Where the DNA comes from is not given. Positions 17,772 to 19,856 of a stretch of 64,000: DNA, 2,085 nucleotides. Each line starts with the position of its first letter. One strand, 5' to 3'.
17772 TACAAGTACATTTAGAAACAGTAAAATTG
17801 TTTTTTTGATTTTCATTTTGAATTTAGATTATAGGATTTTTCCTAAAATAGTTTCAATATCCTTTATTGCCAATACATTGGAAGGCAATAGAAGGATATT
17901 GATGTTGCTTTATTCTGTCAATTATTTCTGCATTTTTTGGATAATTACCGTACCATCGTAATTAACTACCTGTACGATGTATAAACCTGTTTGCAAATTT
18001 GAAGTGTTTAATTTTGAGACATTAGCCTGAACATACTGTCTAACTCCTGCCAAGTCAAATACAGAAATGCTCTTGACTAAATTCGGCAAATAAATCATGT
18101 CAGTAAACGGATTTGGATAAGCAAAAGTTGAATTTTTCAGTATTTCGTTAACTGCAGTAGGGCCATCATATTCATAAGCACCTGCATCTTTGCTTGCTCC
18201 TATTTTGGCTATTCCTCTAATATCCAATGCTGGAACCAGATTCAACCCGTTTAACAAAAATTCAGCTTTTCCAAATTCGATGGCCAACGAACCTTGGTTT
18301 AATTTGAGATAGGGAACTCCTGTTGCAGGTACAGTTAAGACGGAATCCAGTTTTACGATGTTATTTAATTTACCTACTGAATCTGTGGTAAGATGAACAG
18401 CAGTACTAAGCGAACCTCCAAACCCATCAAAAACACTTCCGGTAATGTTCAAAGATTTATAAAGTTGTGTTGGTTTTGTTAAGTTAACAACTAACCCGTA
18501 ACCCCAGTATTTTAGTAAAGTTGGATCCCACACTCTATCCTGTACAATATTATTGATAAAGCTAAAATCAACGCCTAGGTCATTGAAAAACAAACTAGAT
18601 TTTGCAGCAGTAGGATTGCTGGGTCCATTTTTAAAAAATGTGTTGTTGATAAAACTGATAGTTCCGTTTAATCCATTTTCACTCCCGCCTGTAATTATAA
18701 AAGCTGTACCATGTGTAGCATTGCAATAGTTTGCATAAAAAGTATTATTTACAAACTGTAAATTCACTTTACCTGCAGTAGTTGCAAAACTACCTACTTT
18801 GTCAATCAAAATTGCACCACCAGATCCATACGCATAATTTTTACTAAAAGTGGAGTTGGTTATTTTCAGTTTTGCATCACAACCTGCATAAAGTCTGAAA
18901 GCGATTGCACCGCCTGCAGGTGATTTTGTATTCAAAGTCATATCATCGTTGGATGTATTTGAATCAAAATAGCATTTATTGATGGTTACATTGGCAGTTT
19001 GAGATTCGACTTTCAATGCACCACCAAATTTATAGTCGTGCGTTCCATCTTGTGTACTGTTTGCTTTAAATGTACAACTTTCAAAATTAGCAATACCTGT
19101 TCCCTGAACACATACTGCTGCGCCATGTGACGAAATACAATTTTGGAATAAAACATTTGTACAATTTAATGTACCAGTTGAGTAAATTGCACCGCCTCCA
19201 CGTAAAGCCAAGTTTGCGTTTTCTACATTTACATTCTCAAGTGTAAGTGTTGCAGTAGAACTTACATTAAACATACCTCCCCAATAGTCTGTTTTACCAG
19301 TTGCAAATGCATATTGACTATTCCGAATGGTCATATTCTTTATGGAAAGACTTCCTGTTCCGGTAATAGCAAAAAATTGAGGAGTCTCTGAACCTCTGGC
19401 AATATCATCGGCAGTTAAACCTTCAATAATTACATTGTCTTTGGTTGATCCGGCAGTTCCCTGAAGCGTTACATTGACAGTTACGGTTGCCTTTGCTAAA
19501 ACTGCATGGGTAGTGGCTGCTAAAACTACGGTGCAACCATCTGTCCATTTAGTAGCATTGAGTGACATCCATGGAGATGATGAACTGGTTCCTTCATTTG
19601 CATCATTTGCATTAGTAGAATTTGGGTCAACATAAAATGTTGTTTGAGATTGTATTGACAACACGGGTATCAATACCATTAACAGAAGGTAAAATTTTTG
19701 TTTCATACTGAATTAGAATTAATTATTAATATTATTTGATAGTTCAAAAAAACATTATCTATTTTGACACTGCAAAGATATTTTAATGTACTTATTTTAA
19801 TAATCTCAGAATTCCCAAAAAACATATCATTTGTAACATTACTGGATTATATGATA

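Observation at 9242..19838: Three island promoters share an exactly 66-bp architecture: palindrome, tandem 9-mers, -7 box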

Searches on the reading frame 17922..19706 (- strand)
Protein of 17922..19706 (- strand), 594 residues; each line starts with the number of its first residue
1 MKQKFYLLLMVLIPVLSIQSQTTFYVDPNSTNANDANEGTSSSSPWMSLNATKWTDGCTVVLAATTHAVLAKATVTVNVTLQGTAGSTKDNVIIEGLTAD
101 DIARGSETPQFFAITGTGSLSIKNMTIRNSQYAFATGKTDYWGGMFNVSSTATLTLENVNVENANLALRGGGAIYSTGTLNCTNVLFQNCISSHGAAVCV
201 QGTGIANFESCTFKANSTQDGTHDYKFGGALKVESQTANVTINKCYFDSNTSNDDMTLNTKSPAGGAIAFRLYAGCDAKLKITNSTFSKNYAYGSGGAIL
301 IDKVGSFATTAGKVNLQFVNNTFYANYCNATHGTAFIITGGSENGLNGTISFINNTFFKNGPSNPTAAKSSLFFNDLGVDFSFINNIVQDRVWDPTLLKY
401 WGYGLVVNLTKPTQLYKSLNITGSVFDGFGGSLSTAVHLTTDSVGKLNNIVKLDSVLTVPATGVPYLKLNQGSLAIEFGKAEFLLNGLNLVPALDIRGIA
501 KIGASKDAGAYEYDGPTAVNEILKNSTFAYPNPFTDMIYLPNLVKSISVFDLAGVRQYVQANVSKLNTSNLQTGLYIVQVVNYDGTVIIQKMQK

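Call 9: search_protein_families(library=pfam, proteins=[window:17922-19706:-])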
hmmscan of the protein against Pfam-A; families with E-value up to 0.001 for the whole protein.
window:17922-19706:- (594 aa): 2 families
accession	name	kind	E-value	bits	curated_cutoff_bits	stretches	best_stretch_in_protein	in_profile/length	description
PF18962.6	Por_Secre_tail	-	9.6e-09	35.9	27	1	530-591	2-72/75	Secretion system C-terminal sorting domain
PF02415.23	Chlam_PMP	-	0.00052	20.4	20.6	0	284-300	1-17/19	Chlamydia polymorphic membrane protein (Chlamydia_PMP) repeat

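Call 14: find_encoding_contigs(protein=window:17922-19706:-, flank=10000, max_places=10)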
Protein window:17922-19706:- (594 aa): 2 contigs read that carry it; 2 places shown.
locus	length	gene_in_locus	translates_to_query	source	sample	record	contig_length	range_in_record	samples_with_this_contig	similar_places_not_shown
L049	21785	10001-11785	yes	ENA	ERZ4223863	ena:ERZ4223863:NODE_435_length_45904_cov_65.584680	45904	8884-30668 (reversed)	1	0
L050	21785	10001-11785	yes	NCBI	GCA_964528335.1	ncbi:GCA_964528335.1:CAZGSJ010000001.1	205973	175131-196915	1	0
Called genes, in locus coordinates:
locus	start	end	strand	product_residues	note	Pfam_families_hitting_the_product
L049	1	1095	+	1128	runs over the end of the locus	PF07470:Glyco_hydro_88, PF08124:Lyase_8_N, PF02278:Lyase_8, PF02884:Lyase_8_C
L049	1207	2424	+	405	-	PF02065:Melibiase, PF16499:Melibiase_2, PF17801:Melibiase_C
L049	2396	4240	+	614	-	PF02837:Glyco_hydro_2_N, PF22666:Glyco_hydro_2_N2, PF00703:Glyco_hydro_2 (weak), PF02836:Glyco_hydro_2_C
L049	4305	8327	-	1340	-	PF07494:Reg_prop (faint), PF07495:Y_Y_Y, PF00512:HisKA, PF02518:HATPase_c, PF00072:Response_reg, PF12833:HTH_18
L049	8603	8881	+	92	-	PF01527:HTH_Tnp_1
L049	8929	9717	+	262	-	PF13276:HTH_21, PF00665:rve, PF24764:rva_4 (weak), PF13683:rve_3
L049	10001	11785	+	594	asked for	PF18962:Por_Secre_tail (weak)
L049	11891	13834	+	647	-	PF18962:Por_Secre_tail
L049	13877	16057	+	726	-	PF00041:fn3 (weak)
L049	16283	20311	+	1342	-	PF00041:fn3, PF14828:Amnionless (weak), PF00041:fn3, PF18962:Por_Secre_tail (weak)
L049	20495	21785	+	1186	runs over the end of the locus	PF00041:fn3 (faint), PF18962:Por_Secre_tail (weak)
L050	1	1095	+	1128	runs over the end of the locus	PF07470:Glyco_hydro_88, PF08124:Lyase_8_N, PF02278:Lyase_8, PF02884:Lyase_8_C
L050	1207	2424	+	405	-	PF02065:Melibiase, PF16499:Melibiase_2, PF17801:Melibiase_C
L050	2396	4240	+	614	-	PF02837:Glyco_hydro_2_N, PF22666:Glyco_hydro_2_N2, PF00703:Glyco_hydro_2 (weak), PF02836:Glyco_hydro_2_C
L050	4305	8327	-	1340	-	PF07494:Reg_prop (faint), PF07495:Y_Y_Y, PF00512:HisKA, PF02518:HATPase_c, PF00072:Response_reg, PF12833:HTH_18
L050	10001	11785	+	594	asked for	PF18962:Por_Secre_tail (weak)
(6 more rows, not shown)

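Call 15: find_homologous_proteins(query=window:17922-19706:-, max_evalue=1e-10)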
Query window:17922-19706:- (594 aa): 14 proteins with E <= 1e-10 among 8000 candidates.
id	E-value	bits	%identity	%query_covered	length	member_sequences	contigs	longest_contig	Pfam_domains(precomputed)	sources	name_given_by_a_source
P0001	0.0e+0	1315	100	100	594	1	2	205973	PF18962.8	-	-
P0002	0.0e+0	1170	89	98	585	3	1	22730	PF18962.8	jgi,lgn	jgi:predicted outer membrane repeat protein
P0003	0.0e+0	1130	86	98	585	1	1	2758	PF02415.24,PF18962.8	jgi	-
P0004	0.0e+0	1059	86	92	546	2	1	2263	PF18962.8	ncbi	ncbi:MAG: T9SS type A sorting domain-containing protein, partial [Paludibacter sp.]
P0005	2.9e-189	648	54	100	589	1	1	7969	PF18962.8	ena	-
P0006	5.0e-186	638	54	96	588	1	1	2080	PF18962.8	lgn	-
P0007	8.8e-179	614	53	98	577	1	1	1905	PF18962.8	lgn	-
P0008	1.4e-173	597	53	98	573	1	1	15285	PF18962.8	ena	-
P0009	8.9e-173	594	51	100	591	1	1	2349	PF18962.8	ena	-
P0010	5.1e-170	585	51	98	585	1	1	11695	PF18962.8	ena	-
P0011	2.0e-168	580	51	100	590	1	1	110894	-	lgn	-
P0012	6.4e-82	294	35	100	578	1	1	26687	PF18962.8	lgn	-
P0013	3.1e-73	265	32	97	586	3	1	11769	-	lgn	-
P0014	1.7e-56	210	43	25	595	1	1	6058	PF13229.13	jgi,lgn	jgi:hypothetical protein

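Call 16: find_encoding_contigs(protein=P0002, flank=10000, max_places=3)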
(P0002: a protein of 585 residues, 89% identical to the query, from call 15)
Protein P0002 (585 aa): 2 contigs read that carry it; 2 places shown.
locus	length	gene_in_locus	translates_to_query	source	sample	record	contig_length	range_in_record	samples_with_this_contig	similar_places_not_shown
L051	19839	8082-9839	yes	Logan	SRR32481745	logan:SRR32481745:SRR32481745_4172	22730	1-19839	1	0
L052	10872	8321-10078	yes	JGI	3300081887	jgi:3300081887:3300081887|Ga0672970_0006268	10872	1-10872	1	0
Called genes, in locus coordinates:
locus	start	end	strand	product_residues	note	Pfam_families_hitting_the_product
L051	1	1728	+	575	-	?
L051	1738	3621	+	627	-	PF14508:GH97_N, PF10566:Glyco_hydro_97, PF14509:GH97_C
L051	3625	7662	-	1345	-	PF07494:Reg_prop (faint), PF07495:Y_Y_Y, PF00512:HisKA, PF02518:HATPase_c, PF00072:Response_reg, PF00165:HTH_AraC (faint), PF12833:HTH_18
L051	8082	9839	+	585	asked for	PF18962:Por_Secre_tail (weak)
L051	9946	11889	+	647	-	PF18962:Por_Secre_tail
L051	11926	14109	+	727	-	PF00041:fn3 (weak)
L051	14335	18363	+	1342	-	PF00041:fn3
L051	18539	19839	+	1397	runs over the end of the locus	?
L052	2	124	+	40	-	?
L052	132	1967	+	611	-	PF00890:FAD_binding_2 (faint), PF01134:GIDA (faint), PF12831:FAD_oxidored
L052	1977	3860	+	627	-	PF14508:GH97_N, PF10566:Glyco_hydro_97, PF14509:GH97_C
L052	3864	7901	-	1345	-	PF07494:Reg_prop (faint), PF07495:Y_Y_Y, PF00512:HisKA, PF02518:HATPase_c, PF00072:Response_reg, PF00165:HTH_AraC (faint), PF12833:HTH_18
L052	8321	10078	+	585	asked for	PF18962:Por_Secre_tail (weak)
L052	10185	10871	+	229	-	?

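Call 17: find_encoding_contigs(protein=P0011, flank=10000, max_places=3)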
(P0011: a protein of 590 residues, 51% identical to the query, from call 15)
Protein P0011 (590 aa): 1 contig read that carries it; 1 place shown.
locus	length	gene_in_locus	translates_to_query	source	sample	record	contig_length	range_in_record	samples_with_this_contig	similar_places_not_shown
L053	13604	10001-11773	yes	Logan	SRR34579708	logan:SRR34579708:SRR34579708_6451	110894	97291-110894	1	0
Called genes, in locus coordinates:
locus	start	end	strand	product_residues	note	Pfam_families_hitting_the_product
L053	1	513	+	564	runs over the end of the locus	PF14322:SusD-like_3, PF07980:SusD_RagB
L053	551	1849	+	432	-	PF08522:BT_3987-like_N (weak), PF00801:PKD (weak), PF18911:PKD_4 (weak), PF16405:DUF5013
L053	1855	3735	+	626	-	PF23763:Beta-barrel_GLAA-B_I, PF13229:Beta_helix (faint)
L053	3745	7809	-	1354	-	PF07494:Reg_prop (faint), PF07495:Y_Y_Y, PF00165:HTH_AraC (faint), PF00512:HisKA, PF02518:HATPase_c, PF00072:Response_reg, PF12833:HTH_18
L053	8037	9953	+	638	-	-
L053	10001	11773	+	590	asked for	-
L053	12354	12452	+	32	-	-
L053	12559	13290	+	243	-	PF13635:DUF4143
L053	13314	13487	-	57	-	PF00933:Glyco_hydro_3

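Call 18: find_encoding_contigs(protein=P0008, flank=10000, max_places=3)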
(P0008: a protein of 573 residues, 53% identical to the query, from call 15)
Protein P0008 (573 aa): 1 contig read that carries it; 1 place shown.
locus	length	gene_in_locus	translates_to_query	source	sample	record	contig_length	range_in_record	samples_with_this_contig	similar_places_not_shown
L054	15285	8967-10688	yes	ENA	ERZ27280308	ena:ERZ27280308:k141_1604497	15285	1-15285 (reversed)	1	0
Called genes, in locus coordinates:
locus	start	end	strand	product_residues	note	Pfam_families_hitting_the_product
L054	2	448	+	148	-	?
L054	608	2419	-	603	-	PF18962:Por_Secre_tail (weak)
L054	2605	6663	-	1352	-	PF07494:Reg_prop (faint), PF07495:Y_Y_Y, PF00512:HisKA, PF02518:HATPase_c, PF00072:Response_reg, PF00165:HTH_AraC (faint), PF12833:HTH_18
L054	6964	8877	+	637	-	PF18962:Por_Secre_tail (weak)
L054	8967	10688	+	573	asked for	PF18962:Por_Secre_tail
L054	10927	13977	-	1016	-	PF02837:Glyco_hydro_2_N, PF22666:Glyco_hydro_2_N2, PF00703:Glyco_hydro_2, PF02836:Glyco_hydro_2_C, PF16355:DUF4982, PF18565:Glyco_hydro2_C5 (weak), PF13287:Fn3_assoc, PF13290:CHB_HEX_C_1, +1 more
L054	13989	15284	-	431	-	?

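Call 22: find_encoding_contigs(protein=P0012, flank=10000, max_places=2)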
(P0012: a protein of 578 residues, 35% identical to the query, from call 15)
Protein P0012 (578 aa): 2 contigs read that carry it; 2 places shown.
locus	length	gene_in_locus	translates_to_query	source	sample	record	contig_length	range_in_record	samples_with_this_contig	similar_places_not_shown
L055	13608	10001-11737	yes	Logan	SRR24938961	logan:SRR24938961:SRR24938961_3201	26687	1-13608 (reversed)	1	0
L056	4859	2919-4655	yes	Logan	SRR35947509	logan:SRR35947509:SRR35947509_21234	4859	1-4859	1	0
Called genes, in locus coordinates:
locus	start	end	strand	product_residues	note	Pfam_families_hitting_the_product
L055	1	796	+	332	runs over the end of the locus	PF00135:COesterase, PF02129:Peptidase_S15, PF20434:BD-FAE, PF07859:Abhydrolase_3, PF12146:Hydrolase_4 (faint), PF12697:Abhydrolase_6 (weak), PF01738:DLH (faint), PF00326:Peptidase_S9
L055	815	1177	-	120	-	PF04237:YjbR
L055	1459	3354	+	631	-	PF00890:FAD_binding_2 (weak), PF01134:GIDA (weak), PF01266:DAO (weak), PF12831:FAD_oxidored, PF13450:NAD_binding_8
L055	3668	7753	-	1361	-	PF07494:Reg_prop (faint), PF07495:Y_Y_Y, PF00512:HisKA, PF02518:HATPase_c, PF00072:Response_reg, PF00165:HTH_AraC (faint), PF12833:HTH_18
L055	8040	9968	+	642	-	PF18962:Por_Secre_tail (weak)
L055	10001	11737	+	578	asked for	PF18962:Por_Secre_tail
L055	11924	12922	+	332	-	PF01208:URO-D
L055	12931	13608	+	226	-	?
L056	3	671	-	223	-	?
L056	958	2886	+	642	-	PF18962:Por_Secre_tail (weak)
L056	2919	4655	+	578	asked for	PF18962:Por_Secre_tail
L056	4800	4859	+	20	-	?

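Call 23: find_encoding_contigs(protein=P0013, flank=10000, max_places=2)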
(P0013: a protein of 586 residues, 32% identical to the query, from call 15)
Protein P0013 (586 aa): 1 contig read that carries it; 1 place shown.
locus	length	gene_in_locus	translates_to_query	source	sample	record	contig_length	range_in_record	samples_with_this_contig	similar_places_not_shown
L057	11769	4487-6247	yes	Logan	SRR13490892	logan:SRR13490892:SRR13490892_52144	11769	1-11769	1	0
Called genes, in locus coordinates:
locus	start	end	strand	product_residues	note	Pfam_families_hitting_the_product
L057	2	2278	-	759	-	?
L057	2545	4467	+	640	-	PF00295:Glyco_hydro_28 (faint), PF13229:Beta_helix (faint)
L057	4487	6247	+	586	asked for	-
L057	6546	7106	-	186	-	-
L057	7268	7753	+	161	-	PF04542:Sigma70_r2, PF08281:Sigma70_r4_2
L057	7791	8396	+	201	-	-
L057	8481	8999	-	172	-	PF05036:SPOR (weak)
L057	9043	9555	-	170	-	PF12850:Metallophos_2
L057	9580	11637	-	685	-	PF17389:Bac_rhamnosid6H (weak)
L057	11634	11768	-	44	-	?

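Call 24: find_encoding_contigs(protein=P0010, flank=10000, max_places=2)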
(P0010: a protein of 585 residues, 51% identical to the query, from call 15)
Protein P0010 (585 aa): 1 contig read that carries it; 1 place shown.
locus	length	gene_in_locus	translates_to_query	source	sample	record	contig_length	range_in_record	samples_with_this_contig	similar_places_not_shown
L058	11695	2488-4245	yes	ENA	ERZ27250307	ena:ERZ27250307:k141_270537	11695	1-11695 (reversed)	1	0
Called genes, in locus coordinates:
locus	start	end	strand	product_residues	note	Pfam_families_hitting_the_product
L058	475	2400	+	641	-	PF18962:Por_Secre_tail (weak)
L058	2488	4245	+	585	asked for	PF18962:Por_Secre_tail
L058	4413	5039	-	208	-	PF01610:DDE_Tnp_ISL3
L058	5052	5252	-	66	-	-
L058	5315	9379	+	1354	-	PF07494:Reg_prop (faint), PF07495:Y_Y_Y, PF00512:HisKA, PF02518:HATPase_c, PF00072:Response_reg, PF12833:HTH_18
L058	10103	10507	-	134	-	PF13707:RloB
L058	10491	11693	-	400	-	?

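Call 25: find_encoding_contigs(protein=P0005, flank=10000, max_places=2)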
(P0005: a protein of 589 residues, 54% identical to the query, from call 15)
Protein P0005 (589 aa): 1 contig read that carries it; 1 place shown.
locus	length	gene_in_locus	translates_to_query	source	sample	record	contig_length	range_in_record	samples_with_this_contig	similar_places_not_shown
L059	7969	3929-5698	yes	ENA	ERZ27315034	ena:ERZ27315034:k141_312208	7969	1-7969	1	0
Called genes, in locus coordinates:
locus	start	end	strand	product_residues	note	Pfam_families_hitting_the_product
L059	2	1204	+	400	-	?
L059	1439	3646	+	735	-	PF13802:Gal_mutarotas_2 (weak), PF01055:Glyco_hydro_31_2nd, PF21365:Glyco_hydro_31_3rd, PF17137:DUF5110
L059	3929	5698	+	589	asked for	PF18962:Por_Secre_tail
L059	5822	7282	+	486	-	PF12708:Pect-lyase_RHGA_epim, PF00295:Glyco_hydro_28, PF13229:Beta_helix (weak)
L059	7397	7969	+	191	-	?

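Call 52: search_solved_structures(query=window:17922-19706:-, max_evalue=0.01)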
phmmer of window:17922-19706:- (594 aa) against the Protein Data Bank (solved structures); distinct sequences matched with E-value up to 0.01: 0.
